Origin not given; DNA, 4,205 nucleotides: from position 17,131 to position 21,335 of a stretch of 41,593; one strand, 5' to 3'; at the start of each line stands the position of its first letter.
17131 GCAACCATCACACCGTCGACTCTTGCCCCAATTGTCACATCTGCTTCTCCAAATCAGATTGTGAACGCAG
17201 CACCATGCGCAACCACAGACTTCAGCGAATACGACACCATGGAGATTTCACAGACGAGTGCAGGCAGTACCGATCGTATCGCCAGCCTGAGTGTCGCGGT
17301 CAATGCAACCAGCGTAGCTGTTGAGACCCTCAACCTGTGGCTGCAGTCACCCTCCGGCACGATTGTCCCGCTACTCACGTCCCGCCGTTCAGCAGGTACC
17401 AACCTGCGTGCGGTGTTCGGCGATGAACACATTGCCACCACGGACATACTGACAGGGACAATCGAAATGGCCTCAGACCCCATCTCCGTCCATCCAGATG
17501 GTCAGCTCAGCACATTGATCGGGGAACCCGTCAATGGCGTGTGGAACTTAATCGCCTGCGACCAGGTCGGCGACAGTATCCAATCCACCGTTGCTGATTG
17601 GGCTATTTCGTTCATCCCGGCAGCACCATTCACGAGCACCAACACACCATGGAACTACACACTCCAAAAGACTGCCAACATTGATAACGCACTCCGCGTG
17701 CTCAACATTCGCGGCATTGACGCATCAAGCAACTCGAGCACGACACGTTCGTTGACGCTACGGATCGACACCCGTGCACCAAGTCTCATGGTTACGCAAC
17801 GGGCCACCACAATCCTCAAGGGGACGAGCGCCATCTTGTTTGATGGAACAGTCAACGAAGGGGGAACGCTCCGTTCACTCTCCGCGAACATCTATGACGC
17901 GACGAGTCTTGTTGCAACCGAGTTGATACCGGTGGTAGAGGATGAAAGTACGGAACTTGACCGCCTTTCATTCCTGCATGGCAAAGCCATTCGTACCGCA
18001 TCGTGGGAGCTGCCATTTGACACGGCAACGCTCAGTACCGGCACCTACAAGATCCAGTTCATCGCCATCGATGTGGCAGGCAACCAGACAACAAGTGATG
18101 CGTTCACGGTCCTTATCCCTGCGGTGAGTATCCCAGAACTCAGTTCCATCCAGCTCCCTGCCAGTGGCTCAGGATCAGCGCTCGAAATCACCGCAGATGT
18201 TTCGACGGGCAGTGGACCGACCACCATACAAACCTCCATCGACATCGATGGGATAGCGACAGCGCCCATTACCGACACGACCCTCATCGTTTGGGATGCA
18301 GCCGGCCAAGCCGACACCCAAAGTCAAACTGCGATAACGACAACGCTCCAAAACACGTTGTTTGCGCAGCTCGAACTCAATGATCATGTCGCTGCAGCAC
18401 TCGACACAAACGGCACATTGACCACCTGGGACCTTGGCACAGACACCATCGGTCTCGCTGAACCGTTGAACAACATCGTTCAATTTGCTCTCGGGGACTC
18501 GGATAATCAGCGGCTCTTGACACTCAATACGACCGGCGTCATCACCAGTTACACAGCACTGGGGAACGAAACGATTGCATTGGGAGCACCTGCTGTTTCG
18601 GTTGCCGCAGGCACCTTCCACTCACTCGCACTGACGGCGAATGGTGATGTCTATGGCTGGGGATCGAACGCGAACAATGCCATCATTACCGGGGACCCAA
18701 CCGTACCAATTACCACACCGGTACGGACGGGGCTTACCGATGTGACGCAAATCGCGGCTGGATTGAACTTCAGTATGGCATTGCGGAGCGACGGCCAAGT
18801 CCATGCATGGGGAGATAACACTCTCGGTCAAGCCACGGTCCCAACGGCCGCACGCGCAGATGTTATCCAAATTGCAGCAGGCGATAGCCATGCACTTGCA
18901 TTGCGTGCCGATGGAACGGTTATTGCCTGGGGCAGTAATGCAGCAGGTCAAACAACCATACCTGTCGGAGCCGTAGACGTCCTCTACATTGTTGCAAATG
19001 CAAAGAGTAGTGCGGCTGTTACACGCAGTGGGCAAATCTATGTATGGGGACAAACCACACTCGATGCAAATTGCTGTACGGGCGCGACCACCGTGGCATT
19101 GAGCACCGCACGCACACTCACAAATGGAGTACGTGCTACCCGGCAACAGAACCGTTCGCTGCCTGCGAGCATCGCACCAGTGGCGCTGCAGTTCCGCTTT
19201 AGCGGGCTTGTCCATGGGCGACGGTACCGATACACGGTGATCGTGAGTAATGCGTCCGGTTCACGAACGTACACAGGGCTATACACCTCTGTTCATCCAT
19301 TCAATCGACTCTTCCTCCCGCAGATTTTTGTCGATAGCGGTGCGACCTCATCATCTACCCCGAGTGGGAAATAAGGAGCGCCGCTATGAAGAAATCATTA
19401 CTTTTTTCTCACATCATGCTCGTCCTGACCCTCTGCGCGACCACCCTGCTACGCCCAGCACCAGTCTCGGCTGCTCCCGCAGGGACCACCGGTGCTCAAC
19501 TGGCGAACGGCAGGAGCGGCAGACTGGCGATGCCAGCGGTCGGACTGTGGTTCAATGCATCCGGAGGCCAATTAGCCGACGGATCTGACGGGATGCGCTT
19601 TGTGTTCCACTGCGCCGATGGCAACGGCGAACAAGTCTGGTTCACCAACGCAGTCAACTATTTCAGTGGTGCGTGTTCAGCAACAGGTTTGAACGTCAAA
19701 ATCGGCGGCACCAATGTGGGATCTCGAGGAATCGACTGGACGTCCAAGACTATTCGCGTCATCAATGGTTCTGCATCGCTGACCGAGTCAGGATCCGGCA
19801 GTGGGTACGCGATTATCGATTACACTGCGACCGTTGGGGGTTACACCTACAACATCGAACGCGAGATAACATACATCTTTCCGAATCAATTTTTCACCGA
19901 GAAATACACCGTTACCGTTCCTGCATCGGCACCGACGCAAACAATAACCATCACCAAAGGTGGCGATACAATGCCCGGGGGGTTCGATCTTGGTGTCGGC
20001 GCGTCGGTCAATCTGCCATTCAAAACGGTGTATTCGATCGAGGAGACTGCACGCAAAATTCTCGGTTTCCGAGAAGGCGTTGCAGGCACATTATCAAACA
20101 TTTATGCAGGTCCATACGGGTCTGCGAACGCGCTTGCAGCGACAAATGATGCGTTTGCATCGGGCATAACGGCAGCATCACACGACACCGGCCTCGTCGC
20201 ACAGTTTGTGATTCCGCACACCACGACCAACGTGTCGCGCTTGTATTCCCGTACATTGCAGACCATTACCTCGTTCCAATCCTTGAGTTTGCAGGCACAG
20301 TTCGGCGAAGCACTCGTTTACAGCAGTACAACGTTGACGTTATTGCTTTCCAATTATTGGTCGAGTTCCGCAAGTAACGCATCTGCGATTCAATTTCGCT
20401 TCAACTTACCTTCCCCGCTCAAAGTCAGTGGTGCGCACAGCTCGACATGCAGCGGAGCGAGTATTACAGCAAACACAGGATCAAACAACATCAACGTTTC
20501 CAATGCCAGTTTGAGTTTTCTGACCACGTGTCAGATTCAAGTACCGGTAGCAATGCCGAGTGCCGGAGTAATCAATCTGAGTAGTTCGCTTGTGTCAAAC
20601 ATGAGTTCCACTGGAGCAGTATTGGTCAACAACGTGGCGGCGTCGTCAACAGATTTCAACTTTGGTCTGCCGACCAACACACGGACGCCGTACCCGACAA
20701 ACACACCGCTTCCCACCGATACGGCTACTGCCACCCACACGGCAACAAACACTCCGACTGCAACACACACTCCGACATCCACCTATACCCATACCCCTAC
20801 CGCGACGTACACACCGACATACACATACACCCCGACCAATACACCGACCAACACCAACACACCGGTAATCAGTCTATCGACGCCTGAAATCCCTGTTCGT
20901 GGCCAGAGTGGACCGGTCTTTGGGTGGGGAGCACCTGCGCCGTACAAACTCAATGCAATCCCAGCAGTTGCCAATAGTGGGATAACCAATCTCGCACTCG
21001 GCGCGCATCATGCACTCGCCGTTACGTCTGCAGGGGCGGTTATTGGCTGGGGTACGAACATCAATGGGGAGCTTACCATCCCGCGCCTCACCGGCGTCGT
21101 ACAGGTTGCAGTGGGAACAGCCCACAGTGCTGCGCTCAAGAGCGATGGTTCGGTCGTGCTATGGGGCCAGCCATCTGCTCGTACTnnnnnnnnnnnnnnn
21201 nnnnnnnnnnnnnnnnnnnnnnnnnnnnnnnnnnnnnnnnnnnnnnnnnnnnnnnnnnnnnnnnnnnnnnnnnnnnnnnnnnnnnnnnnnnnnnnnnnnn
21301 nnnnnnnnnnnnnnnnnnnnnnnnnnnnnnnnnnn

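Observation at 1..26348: Tandem giant 'mega-lectin' gene pair (membrane-embedded >=6.4k-aa protein plus secreted 2.3k-aa protein) as a candidate undescribed cell-surface system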

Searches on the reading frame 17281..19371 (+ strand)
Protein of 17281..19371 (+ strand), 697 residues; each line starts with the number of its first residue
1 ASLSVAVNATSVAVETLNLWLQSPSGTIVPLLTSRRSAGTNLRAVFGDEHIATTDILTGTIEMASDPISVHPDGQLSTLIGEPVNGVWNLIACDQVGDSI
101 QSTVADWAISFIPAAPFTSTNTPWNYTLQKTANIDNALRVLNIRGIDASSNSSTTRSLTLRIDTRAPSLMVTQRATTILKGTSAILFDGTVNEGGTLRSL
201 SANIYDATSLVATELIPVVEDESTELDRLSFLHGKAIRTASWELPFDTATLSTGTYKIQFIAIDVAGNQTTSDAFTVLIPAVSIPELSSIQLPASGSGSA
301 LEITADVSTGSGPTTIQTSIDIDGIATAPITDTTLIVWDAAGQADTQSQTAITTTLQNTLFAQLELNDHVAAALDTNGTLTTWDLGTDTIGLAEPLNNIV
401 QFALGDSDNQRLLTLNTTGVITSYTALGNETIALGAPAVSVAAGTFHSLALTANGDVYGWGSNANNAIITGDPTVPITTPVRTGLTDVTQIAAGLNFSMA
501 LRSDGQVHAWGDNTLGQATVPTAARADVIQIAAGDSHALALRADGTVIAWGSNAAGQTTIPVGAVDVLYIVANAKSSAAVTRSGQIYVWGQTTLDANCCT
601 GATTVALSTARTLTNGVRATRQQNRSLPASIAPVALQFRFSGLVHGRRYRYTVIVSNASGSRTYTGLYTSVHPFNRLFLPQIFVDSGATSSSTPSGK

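Call 23: search_protein_families(library=pfam, proteins=[window:17281-19371:+], max_evalue=0.01)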
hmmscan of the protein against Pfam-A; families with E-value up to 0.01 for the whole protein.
window:17281-19371:+ (697 aa): 7 families
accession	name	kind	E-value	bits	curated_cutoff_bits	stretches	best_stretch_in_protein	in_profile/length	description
PF13540.12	RCC1_2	-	5.2e-37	125.2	22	3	528-557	1-30/30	Regulator of chromosome condensation (RCC1) repeat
PF25390.1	WD40_RLD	-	7e-33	114.9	150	1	364-592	36-273/363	RCC1-like domain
PF00415.24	RCC1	-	2.4e-13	50.9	21.7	1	454-501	1-50/50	Regulator of chromosome condensation (RCC1) repeat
PF01483.27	P_proprotein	-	4.1e-05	24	21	1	3-110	4-85/86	Proprotein convertase P-domain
PF19077.6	Big_13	-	0.00011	23.1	27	1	241-279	63-100/102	Bacterial Ig-like domain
PF25384.1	Alsin_RLD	-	0.00067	19.5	100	0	439-472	278-310/405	Alsin RCC1-like domain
PF07569.16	Hira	-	0.00084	19.5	25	0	362-407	15-61/220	TUP1-like enhancer of split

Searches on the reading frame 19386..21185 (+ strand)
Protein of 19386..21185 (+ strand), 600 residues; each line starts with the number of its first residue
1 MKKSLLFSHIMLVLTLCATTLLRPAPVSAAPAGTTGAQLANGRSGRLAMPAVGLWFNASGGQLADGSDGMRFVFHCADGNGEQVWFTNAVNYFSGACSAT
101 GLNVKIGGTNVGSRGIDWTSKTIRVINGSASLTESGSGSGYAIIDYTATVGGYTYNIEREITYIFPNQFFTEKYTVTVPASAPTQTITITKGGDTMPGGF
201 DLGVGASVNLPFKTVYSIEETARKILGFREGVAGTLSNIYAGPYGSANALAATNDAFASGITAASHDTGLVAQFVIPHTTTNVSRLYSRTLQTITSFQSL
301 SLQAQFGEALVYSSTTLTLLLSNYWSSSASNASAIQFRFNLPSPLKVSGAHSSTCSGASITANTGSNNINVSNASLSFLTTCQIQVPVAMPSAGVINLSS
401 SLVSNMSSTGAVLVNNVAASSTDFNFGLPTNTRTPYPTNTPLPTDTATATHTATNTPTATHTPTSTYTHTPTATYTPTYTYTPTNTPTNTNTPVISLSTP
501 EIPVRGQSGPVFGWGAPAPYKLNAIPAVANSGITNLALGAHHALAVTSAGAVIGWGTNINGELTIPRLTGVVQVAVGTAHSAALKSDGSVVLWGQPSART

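Call 49: search_protein_families(library=pfam, proteins=[window:19386-21000:+], max_evalue=0.05)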
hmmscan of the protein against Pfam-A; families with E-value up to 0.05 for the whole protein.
window:19386-21000:+ (538 aa): 1 family
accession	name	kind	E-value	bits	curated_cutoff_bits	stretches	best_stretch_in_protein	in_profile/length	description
PF25564.1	DUF7933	-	1.4e-09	38.4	26.5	1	307-410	8-114/123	Domain of unknown function (DUF7933)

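Call 75: search_protein_families(library=pfam, proteins=[window:19386-21185:+], max_evalue=0.01)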
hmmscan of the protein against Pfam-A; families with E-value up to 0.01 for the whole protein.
window:19386-21185:+ (600 aa): 3 families
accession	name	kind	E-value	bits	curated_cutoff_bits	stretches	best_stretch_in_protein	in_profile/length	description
PF25390.1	WD40_RLD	-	3.5e-11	43.5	150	1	529-595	194-272/363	RCC1-like domain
PF13540.12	RCC1_2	-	1.1e-09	38.3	22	2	571-595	1-25/30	Regulator of chromosome condensation (RCC1) repeat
PF25564.1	DUF7933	-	1.6e-09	38.2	26.5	1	307-409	8-113/123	Domain of unknown function (DUF7933)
